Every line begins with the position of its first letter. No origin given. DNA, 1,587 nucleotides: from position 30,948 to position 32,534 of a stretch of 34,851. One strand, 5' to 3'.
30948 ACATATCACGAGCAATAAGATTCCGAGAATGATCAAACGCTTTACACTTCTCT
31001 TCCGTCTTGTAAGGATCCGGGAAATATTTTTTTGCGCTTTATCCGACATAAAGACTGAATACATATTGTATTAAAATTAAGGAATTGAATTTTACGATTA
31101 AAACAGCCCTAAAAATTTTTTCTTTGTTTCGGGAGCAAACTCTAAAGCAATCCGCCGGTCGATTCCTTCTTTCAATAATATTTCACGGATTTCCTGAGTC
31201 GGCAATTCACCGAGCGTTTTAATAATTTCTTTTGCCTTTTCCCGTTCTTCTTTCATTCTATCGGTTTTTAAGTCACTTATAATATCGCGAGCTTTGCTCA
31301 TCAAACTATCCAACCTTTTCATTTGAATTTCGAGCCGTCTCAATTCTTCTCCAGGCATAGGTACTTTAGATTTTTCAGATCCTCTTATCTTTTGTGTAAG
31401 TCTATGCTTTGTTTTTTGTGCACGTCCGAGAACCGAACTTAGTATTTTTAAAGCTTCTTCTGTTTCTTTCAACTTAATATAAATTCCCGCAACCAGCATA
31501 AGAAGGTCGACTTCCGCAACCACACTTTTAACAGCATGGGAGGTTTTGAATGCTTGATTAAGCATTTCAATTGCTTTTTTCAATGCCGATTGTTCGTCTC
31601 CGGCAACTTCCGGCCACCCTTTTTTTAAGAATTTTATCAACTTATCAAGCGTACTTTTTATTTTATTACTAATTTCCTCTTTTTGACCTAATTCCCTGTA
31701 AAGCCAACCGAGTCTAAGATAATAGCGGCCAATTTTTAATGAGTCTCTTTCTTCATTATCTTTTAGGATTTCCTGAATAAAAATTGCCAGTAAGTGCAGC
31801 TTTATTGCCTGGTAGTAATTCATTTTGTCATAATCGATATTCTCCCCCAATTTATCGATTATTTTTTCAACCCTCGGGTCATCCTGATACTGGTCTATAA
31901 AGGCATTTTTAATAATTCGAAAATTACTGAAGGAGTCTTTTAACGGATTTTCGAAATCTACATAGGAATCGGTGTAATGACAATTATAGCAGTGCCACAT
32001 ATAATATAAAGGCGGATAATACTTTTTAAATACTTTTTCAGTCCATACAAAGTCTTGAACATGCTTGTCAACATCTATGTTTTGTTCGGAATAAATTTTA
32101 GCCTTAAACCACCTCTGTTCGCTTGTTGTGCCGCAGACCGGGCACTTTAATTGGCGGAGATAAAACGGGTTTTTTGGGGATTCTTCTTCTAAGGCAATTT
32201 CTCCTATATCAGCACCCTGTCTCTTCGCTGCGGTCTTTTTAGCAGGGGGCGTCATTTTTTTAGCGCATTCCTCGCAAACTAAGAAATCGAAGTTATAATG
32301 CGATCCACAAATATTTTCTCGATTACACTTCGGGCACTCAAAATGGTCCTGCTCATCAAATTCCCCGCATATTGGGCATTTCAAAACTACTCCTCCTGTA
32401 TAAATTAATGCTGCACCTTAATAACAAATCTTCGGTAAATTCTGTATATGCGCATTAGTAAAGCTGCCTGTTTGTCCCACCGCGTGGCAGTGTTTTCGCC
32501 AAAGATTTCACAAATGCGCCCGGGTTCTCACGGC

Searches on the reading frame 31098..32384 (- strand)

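Call 7: search_protein_families(library=pfam, proteins=[window:31098-32384:-], max_evalue=0.001)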
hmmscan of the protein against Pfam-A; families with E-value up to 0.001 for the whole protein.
window:31098-32384:- (428 aa): 3 families
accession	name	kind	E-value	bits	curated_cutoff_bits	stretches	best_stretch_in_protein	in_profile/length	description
PF09986.15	DUF2225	-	9.3e-23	81.5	21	1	75-335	2-209/214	Uncharacterized protein conserved in bacteria (DUF2225)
PF13424.12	TPR_12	-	8.3e-05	23.1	30.1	0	205-237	31-63/77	Tetratricopeptide repeat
PF18912.6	DZR_2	-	0.00029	21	27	0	25-53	12-39/56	Double zinc ribbon domain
